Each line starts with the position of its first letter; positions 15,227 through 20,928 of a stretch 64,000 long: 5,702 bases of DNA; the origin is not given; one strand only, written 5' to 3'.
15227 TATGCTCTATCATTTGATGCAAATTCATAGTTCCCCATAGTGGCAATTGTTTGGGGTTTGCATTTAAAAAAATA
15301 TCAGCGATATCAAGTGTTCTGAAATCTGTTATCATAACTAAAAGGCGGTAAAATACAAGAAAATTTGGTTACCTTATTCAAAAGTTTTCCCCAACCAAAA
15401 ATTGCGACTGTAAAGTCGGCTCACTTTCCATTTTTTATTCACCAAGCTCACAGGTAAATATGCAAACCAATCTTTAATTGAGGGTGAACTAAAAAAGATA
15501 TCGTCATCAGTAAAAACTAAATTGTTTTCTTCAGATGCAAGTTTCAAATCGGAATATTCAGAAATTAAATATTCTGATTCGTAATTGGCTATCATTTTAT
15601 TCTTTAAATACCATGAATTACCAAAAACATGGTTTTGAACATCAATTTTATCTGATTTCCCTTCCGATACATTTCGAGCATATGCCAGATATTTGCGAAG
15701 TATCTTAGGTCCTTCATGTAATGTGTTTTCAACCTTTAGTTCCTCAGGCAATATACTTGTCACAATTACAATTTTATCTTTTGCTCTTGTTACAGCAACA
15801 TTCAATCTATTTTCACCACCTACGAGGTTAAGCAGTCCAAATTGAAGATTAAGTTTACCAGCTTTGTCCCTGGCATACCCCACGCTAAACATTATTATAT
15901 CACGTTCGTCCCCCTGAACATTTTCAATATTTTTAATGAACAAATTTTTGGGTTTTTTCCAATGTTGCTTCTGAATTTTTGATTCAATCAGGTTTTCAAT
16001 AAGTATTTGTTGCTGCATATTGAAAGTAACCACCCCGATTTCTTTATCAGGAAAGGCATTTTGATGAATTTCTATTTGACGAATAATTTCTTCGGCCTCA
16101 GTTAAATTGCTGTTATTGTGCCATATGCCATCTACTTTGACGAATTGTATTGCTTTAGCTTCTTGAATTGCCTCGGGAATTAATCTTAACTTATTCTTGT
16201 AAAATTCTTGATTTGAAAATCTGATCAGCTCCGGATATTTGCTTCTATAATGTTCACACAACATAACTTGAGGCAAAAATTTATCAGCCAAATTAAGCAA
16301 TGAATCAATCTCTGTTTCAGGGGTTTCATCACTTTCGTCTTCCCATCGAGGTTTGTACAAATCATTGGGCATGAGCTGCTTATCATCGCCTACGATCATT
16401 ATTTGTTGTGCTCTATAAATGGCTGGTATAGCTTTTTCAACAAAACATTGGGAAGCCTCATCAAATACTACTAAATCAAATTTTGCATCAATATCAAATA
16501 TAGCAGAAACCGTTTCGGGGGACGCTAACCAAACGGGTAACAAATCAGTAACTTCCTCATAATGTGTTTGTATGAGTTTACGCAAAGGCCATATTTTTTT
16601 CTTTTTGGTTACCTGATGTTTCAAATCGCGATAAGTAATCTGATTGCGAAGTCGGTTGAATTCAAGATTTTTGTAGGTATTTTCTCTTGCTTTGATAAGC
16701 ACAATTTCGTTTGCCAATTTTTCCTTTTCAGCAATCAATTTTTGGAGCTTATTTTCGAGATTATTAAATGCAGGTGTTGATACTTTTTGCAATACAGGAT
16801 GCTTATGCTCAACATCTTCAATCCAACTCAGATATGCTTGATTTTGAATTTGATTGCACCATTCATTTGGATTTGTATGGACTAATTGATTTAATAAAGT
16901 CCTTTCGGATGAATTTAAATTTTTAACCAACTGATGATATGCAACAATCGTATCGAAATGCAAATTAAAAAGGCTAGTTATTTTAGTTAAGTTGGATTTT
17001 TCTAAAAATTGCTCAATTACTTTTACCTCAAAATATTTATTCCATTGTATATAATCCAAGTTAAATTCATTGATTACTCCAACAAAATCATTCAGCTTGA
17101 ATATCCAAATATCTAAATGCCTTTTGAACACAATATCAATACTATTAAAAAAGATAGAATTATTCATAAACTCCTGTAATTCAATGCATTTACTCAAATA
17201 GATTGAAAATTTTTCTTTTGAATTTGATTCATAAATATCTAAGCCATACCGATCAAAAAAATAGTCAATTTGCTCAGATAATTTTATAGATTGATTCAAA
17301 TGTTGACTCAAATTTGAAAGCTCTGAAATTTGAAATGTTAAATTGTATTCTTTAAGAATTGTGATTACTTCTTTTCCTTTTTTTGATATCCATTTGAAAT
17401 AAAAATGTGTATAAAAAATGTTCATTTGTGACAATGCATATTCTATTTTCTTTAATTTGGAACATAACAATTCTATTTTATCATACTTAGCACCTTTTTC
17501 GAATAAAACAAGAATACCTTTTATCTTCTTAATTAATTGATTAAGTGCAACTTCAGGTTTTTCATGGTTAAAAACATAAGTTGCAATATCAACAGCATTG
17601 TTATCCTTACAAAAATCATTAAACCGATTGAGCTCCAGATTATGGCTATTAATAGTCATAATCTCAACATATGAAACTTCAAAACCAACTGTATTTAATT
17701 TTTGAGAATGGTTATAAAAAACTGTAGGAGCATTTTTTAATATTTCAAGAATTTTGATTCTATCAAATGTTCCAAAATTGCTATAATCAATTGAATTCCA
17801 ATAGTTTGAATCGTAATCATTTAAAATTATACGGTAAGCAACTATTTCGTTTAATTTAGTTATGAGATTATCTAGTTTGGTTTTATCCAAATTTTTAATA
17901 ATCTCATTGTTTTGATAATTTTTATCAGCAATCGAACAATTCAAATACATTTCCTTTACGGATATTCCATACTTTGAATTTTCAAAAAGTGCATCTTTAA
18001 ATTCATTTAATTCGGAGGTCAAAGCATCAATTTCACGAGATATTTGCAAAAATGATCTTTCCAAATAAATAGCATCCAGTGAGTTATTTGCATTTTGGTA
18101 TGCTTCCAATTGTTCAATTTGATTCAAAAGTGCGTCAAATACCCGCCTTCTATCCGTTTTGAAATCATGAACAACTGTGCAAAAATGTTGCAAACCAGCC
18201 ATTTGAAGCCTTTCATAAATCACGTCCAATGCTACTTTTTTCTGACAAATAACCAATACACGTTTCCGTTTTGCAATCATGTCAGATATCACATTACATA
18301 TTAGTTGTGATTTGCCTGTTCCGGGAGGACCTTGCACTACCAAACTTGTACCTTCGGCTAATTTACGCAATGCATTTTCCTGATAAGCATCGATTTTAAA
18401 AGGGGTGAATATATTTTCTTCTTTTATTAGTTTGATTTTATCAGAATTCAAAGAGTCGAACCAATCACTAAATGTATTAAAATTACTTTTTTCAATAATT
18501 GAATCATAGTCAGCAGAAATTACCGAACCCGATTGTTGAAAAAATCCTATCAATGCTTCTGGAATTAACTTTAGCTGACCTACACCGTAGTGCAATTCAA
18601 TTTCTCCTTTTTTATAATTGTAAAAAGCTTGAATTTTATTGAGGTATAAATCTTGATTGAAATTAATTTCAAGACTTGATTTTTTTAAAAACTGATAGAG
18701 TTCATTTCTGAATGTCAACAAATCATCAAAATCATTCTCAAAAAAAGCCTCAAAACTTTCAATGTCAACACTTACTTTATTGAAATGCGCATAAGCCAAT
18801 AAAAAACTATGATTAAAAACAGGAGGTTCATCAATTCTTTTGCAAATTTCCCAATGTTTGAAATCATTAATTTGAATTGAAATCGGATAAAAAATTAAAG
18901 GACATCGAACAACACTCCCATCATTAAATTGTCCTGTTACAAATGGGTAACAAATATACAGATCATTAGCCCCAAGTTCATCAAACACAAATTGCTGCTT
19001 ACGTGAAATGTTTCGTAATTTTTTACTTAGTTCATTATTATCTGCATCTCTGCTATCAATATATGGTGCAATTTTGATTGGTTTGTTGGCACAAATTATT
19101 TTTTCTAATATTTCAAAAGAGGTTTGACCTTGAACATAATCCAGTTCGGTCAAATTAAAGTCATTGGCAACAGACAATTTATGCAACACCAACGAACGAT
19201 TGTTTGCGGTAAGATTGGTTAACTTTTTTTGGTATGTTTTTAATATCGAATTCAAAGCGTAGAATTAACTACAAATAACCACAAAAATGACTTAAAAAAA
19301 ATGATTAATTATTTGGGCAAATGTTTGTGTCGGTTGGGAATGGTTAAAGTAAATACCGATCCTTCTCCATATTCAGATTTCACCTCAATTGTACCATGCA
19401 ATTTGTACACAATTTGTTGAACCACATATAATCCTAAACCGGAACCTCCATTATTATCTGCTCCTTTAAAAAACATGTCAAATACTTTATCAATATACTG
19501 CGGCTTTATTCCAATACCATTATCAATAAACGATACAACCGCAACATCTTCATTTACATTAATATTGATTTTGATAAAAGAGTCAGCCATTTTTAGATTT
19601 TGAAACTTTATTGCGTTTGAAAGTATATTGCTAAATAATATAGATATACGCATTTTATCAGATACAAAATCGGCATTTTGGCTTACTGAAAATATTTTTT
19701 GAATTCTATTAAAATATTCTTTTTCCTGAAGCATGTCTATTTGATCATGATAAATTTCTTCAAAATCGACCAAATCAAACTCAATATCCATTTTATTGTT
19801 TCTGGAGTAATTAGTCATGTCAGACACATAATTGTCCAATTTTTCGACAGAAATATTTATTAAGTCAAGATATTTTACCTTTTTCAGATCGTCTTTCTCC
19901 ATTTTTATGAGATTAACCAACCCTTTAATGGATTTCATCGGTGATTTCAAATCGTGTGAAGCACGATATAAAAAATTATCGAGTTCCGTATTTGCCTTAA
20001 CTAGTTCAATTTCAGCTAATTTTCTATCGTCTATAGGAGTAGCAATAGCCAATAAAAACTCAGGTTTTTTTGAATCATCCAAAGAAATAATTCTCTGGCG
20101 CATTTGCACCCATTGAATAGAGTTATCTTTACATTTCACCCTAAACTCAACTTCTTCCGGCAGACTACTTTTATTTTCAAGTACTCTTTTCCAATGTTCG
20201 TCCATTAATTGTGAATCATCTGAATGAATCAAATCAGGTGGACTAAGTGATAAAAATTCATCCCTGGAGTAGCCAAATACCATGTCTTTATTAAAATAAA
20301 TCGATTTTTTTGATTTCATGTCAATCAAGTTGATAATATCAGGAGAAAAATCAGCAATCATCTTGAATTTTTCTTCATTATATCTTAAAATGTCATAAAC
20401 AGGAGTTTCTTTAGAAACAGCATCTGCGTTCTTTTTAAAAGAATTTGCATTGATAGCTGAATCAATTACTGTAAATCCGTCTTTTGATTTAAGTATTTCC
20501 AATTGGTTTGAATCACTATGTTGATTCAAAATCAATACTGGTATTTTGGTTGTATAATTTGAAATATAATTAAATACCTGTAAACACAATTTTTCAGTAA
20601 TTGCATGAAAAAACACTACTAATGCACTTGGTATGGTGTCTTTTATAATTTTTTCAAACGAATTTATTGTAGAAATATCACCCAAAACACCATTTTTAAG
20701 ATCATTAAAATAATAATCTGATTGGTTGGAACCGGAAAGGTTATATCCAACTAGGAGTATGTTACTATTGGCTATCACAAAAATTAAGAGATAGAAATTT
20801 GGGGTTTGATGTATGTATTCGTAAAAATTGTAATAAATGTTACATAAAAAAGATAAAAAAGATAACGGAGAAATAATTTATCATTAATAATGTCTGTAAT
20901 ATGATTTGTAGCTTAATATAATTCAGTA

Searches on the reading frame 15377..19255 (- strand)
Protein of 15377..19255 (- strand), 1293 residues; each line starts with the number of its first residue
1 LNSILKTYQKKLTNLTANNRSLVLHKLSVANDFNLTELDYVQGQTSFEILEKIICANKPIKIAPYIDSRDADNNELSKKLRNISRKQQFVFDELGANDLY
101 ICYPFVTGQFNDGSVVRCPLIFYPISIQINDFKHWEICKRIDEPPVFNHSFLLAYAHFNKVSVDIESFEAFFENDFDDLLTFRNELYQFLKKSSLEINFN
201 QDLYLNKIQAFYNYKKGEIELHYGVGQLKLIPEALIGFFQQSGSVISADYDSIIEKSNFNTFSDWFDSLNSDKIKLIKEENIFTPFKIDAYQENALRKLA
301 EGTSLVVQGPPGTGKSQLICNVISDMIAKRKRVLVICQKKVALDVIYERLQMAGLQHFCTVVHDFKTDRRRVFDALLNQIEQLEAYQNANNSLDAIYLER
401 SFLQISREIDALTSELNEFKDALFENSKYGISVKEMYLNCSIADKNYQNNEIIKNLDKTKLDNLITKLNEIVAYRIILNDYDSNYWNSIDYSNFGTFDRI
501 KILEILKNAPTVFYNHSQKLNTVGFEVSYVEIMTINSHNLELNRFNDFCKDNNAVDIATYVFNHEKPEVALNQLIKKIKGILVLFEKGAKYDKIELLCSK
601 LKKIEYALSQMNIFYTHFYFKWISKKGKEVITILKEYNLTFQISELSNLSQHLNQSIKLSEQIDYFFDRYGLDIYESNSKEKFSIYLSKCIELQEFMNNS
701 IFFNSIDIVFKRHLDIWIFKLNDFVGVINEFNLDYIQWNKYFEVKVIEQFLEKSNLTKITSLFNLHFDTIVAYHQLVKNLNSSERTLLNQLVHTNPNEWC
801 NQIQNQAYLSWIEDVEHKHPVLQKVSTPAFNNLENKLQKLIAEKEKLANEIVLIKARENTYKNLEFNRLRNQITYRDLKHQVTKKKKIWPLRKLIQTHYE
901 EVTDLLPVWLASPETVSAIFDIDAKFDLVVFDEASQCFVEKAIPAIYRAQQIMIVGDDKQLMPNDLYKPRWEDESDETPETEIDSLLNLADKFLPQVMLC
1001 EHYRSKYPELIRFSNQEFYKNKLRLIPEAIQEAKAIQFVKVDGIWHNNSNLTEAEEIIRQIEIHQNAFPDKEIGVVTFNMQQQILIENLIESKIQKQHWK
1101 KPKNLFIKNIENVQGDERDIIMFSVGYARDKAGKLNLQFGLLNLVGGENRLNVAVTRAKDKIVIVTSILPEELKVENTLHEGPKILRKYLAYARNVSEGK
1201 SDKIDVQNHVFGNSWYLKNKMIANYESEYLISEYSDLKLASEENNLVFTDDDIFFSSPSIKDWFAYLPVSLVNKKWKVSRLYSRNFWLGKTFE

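Call 11: search_protein_families(library=pfam, proteins=[window:15377-19255:-], max_evalue=0.001)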
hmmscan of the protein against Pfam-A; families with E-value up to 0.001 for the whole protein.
window:15377-19255:- (1293 aa): 7 families
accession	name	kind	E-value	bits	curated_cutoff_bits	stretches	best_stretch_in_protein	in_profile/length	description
PF13087.12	AAA_12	-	5.3e-19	69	27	1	995-1166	16-192/195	AAA domain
PF13086.12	AAA_11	-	6.5e-18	65.9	27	2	288-466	2-172/257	AAA domain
PF13245.12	AAA_19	-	7.4e-09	36.3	25.1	1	292-365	1-71/134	AAA domain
PF13195.11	DUF4011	-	3.2e-08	34.1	22.2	1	70-151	71-154/158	Protein of unknown function (DUF4011)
PF13604.12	AAA_30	-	1.1e-06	28.9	27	0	289-352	3-68/191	AAA domain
PF00270.35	DEAD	-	0.0001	22.5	26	0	290-354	2-69/167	DEAD/DEAH box helicase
PF01443.25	Viral_helicase1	-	0.00057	20.2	21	0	305-340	1-35/228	Viral superfamily 1 RNA helicase core domain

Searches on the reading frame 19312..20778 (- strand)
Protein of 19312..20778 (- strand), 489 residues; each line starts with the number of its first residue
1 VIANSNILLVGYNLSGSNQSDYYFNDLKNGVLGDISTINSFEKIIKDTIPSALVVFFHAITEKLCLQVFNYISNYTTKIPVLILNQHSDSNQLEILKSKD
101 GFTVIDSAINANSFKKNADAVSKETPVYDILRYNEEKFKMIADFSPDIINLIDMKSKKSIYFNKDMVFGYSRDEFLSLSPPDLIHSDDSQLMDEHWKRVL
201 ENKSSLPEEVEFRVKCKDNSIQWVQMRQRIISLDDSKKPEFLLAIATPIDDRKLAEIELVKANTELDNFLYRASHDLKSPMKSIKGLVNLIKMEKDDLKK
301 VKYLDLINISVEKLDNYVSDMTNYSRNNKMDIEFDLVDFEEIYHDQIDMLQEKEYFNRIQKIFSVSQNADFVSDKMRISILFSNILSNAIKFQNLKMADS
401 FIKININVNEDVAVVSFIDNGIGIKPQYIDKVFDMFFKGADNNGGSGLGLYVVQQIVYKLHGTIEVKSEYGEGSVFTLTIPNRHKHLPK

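Call 11: search_protein_families(library=pfam, proteins=[window:19312-20778:-], max_evalue=0.001)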
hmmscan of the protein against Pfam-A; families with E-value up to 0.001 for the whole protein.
window:19312-20778:- (489 aa): 7 families
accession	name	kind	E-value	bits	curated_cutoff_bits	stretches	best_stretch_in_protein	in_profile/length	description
PF02518.31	HATPase_c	-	2e-23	83.4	26.4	1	374-482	2-109/111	Histidine kinase-, DNA gyrase B-, and HSP90-like ATPase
PF08447.18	PAS_3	-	1.8e-11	44.6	25.6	1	167-245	11-88/89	PAS fold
PF00512.31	HisKA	-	4.4e-09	36.7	26.9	1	267-327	3-63/66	His Kinase A (phospho-acceptor) domain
PF14501.12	HATPase_c_5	-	8.1e-06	26.1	22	1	377-470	5-92/102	GHKL domain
PF00989.32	PAS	-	1.4e-05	25.5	22.6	1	145-231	10-96/113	PAS fold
PF14598.12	PAS_11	-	0.00029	21.2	25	1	137-247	3-102/109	PAS domain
PF13426.13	PAS_9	-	0.00054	20.7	27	0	159-238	13-90/103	PAS domain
